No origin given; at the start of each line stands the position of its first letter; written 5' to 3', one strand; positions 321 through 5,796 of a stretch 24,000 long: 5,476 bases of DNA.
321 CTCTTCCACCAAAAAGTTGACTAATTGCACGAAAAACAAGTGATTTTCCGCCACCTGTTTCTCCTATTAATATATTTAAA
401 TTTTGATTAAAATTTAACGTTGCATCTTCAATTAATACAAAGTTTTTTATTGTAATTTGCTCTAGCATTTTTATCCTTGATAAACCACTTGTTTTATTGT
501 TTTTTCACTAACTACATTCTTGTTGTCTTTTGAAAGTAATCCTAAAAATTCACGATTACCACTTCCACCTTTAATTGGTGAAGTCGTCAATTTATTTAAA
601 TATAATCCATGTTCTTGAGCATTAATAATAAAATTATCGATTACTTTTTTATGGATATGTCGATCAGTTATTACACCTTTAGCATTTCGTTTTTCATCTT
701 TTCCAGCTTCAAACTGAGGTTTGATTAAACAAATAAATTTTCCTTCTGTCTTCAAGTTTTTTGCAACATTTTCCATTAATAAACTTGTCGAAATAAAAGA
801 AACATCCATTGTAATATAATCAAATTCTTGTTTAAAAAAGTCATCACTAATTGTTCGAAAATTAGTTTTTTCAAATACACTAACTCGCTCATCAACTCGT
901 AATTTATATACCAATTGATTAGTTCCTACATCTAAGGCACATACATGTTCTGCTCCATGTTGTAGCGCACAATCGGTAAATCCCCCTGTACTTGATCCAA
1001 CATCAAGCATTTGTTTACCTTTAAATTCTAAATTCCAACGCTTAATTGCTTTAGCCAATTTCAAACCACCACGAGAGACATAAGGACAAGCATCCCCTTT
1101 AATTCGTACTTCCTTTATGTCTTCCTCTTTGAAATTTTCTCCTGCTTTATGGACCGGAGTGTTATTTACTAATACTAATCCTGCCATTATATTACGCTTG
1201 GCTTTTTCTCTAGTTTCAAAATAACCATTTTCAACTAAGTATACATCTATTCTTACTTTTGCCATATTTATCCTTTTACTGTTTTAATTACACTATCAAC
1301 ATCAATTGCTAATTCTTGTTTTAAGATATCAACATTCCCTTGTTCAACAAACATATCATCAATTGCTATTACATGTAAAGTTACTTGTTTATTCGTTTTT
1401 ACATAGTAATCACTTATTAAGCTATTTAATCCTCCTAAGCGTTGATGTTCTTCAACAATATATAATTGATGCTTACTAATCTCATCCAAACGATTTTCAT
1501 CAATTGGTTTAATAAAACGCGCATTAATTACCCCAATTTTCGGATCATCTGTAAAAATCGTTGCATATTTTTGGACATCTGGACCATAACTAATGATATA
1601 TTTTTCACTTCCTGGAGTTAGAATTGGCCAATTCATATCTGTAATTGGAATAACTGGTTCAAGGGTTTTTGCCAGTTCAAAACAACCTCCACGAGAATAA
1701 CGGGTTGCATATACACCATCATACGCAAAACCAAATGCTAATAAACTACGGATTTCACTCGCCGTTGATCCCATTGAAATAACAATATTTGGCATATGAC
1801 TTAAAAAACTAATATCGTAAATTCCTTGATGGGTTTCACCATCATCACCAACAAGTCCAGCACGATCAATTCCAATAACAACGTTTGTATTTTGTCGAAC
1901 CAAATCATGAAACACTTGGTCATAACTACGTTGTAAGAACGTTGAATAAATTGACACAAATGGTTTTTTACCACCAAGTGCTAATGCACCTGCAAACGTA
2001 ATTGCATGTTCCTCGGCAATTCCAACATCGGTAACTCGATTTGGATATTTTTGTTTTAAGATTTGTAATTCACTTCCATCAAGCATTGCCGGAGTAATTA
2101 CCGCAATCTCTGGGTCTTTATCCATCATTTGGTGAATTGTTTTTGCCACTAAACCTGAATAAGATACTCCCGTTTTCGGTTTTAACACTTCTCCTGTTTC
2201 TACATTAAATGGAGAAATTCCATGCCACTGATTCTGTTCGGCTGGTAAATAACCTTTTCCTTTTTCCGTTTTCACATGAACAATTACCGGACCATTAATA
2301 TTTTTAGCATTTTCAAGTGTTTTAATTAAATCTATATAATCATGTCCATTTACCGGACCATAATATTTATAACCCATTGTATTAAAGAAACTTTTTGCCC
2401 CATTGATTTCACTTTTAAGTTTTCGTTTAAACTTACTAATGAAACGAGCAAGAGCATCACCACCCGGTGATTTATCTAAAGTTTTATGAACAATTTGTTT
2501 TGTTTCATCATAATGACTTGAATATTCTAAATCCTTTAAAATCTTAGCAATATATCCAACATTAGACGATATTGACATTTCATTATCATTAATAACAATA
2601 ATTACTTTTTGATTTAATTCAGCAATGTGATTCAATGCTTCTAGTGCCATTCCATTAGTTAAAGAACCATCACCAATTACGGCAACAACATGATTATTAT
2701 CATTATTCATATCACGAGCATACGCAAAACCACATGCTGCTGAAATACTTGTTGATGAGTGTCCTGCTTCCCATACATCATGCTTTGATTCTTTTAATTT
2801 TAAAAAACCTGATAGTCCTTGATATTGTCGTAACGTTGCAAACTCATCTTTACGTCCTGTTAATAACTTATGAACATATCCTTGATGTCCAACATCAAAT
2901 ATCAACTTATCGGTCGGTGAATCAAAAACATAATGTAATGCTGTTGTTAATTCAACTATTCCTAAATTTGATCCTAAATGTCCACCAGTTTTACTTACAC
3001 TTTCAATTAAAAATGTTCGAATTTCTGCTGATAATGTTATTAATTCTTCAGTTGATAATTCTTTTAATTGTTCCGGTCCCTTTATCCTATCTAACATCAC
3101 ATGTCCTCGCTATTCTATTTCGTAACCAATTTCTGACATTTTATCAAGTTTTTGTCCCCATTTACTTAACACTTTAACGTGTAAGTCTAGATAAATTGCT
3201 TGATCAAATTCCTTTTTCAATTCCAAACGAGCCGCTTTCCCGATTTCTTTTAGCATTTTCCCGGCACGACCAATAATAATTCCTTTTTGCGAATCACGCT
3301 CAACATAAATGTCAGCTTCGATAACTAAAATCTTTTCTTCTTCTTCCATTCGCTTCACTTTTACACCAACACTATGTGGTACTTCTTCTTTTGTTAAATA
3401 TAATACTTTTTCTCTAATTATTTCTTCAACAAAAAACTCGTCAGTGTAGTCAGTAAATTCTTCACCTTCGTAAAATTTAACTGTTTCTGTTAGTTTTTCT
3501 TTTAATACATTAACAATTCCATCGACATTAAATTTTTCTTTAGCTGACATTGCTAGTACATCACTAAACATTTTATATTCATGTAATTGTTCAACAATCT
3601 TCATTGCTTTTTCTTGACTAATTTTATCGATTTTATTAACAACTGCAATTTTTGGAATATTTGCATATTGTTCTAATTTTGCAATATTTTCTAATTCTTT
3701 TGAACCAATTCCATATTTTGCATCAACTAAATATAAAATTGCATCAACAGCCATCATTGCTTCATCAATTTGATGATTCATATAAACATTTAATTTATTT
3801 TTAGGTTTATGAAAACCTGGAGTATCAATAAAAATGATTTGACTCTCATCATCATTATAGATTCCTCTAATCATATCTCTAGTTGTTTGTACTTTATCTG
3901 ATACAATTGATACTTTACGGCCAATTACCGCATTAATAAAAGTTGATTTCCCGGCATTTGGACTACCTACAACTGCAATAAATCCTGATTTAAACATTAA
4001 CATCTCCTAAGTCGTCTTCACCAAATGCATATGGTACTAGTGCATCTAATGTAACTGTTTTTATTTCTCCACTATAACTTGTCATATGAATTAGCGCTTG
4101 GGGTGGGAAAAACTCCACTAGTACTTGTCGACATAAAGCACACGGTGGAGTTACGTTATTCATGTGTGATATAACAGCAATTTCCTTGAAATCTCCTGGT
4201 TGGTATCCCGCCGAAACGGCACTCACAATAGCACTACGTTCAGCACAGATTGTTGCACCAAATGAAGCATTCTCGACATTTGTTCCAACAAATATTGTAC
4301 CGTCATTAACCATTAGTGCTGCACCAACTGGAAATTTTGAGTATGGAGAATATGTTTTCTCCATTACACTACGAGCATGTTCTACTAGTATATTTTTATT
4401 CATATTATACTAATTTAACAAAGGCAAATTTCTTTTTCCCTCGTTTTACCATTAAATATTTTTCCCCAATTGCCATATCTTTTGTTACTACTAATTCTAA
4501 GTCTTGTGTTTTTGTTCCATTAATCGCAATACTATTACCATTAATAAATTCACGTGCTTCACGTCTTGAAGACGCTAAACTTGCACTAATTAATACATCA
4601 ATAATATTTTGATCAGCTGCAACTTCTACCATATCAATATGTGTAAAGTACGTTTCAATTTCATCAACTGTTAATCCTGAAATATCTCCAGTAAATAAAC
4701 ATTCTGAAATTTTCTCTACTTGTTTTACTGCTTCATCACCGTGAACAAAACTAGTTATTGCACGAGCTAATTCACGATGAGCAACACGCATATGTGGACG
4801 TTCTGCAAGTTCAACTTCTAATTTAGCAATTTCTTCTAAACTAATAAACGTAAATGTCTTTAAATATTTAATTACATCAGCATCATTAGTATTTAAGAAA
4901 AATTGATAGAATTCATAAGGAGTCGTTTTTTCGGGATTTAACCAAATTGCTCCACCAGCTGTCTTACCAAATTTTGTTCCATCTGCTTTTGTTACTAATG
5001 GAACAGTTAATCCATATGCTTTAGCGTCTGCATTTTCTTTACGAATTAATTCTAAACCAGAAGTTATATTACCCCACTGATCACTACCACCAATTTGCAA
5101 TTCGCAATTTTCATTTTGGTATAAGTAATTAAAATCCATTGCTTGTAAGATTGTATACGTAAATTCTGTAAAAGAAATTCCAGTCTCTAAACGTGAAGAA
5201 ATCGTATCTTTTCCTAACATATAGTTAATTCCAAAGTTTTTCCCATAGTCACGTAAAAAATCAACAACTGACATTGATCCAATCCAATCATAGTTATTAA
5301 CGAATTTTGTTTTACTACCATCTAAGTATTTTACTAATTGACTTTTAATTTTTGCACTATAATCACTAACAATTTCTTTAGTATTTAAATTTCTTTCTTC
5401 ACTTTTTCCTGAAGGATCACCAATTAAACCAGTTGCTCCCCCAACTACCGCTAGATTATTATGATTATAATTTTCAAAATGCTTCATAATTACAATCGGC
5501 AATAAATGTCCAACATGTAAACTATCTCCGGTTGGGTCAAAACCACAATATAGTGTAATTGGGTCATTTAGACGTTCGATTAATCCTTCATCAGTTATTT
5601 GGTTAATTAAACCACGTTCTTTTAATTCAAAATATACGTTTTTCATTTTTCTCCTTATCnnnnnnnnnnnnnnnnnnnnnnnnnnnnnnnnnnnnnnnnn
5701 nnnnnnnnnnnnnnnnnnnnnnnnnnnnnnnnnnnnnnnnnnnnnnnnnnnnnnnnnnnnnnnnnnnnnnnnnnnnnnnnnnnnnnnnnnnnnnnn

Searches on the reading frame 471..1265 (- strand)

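Call 10: search_protein_families(library=pfam, proteins=[window:471-1265:-], max_evalue=0.00001)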
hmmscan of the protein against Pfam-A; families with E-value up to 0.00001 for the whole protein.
window:471-1265:- (264 aa): 2 families
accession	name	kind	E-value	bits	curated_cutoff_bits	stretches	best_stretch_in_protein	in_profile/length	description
PF01728.25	FtsJ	-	3e-37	128.7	24.1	1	62-242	1-177/181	FtsJ-like methyltransferase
PF01479.30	S4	-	1.2e-08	35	22.8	1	4-50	1-47/48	S4 domain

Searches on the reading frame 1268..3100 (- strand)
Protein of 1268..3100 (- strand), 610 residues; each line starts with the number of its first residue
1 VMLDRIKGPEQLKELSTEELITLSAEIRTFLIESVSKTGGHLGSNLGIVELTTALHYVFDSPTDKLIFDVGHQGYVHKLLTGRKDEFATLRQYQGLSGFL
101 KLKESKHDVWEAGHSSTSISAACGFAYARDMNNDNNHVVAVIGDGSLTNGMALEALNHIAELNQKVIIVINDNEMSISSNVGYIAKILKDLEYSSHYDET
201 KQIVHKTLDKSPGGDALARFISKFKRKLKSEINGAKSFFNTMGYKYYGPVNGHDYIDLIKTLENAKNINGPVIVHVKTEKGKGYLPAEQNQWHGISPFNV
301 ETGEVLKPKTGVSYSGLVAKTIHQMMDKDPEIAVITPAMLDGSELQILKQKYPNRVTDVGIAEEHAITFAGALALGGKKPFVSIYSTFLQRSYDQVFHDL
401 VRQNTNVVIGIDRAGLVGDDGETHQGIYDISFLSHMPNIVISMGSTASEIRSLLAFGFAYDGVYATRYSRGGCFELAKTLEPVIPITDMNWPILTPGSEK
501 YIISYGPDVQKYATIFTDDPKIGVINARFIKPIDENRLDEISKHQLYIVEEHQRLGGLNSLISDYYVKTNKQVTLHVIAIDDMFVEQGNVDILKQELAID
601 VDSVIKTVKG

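Call 10: search_protein_families(library=pfam, proteins=[window:1268-3100:-], max_evalue=0.00001)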
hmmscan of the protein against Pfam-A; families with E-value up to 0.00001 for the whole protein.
window:1268-3100:- (610 aa): 6 families
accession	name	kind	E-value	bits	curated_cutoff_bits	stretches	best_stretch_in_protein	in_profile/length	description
PF13292.11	DXP_synthase_N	-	2.4e-113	378.4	21.2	1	3-278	1-274/274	1-deoxy-D-xylulose-5-phosphate synthase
PF02779.29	Transket_pyr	-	6.1e-33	114.4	27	1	312-470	3-169/174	Transketolase, pyrimidine binding domain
PF02780.25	Transketolase_C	-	8.9e-10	39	25.9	1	491-604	3-124/124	Transketolase, C-terminal domain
PF00676.26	E1_dh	-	2.8e-07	30.2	22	1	112-180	100-168/300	Dehydrogenase E1 component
PF02775.26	TPP_enzyme_C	-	4.7e-07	30.1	21.9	1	117-175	32-84/151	Thiamine pyrophosphate enzyme, C-terminal TPP binding domain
PF00456.26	Transketolase_N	-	2.2e-06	27.3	22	0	27-183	9-193/334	Transketolase, thiamine diphosphate binding domain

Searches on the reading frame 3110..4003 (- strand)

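Call 10: search_protein_families(library=pfam, proteins=[window:3110-4003:-], max_evalue=0.00001)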
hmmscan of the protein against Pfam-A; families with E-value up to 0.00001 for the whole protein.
window:3110-4003:- (297 aa): 8 families
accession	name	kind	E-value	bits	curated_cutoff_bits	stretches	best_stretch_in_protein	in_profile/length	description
PF01926.29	MMR_HSR1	-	7.5e-25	87.7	21.9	1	9-124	2-113/113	50S ribosome-binding GTPase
PF07650.23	KH_2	-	5.1e-16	58.7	22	1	207-282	1-77/78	KH domain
PF00350.29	Dynamin_N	-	1.1e-14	55.2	27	2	48-125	95-168/168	Dynamin family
PF00009.33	GTP_EFTU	-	1.7e-12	47.8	26.5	1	33-171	57-186/188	Elongation factor Tu GTP binding domain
PF02421.24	FeoB_N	-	2.7e-11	43.7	27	1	9-164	3-153/156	Ferrous iron transport protein B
PF03193.22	RsgA_GTPase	-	9.2e-08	32.5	30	0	5-67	105-171/174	RsgA GTPase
PF02492.25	cobW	-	5.6e-07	29.7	20.7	1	48-141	77-170/180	CobW/HypB/UreG, nucleotide-binding domain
PF04548.22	AIG1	-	2.3e-06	27.5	27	1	9-112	3-109/212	AIG1 family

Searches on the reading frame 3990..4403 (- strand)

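Call 10: search_protein_families(library=pfam, proteins=[window:3990-4403:-], max_evalue=0.00001)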
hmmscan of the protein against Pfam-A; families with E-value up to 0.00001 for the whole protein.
window:3990-4403:- (137 aa): 2 families
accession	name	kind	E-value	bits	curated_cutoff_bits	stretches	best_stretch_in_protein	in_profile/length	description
PF00383.29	dCMP_cyt_deam_1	-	5.3e-17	62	25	1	6-100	7-95/102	Cytidine and deoxycytidylate deaminase zinc-binding region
PF08211.18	dCMP_cyt_deam_2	-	3.4e-12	47.1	25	1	4-79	42-117/130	Cytidine and deoxycytidylate deaminase zinc-binding region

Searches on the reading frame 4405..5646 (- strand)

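Call 10: search_protein_families(library=pfam, proteins=[window:4405-5646:-], max_evalue=0.00001)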
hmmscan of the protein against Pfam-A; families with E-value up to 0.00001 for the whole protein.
window:4405-5646:- (413 aa): 2 families
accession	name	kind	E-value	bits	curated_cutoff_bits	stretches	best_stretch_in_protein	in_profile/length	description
PF00579.31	tRNA-synt_1b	-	6.8e-84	282.1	21.1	1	27-318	3-291/292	tRNA synthetases class I (W and Y)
PF22421.1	SYY_C-terminal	-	1.9e-23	82.6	27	1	329-409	1-82/83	Tyrosine--tRNA ligase SYY-like C-terminal domain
